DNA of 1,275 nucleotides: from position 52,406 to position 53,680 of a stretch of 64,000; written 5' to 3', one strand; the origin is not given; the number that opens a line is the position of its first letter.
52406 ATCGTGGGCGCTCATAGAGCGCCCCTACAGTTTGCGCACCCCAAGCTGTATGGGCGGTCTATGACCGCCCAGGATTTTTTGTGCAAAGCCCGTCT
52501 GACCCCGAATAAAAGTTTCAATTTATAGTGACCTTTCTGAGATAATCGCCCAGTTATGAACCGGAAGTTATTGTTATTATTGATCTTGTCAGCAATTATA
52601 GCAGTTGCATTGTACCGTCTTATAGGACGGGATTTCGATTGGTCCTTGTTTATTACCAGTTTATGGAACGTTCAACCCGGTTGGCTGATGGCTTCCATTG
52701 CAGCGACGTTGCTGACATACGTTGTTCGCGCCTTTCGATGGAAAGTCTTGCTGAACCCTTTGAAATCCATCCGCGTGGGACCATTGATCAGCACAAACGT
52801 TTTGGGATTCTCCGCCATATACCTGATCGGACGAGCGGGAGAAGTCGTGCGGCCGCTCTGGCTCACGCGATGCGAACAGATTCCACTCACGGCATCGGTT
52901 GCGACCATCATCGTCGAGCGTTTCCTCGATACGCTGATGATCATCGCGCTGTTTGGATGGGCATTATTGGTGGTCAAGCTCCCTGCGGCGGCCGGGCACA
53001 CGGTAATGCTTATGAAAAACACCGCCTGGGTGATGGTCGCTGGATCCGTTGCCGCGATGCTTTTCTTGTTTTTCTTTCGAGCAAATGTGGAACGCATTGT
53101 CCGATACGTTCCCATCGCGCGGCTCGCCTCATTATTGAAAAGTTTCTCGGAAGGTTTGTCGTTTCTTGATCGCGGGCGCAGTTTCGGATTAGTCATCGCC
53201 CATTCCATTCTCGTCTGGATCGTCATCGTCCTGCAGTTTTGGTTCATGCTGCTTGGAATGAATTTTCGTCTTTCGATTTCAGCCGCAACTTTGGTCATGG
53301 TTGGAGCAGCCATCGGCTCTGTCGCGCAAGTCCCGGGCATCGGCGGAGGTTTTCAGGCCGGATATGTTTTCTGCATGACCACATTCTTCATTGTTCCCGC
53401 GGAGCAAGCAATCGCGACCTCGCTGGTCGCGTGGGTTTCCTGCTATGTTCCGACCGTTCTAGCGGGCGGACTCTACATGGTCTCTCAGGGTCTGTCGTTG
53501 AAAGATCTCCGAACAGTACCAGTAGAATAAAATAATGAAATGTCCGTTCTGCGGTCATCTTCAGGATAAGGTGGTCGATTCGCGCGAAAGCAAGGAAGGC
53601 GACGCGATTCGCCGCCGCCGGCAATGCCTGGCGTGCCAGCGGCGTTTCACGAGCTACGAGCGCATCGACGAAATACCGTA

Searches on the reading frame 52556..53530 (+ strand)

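Call 77: search_protein_families(library=pfam, proteins=[window:52556-53530:+], max_evalue=0.00001)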
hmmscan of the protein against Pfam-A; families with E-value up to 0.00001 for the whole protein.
window:52556-53530:+ (324 aa): 1 family
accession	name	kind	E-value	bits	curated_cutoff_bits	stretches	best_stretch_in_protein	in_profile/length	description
PF03706.18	LPG_synthase_TM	-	3e-32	112.8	33.4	1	10-304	2-302/302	Lysylphosphatidylglycerol synthase TM region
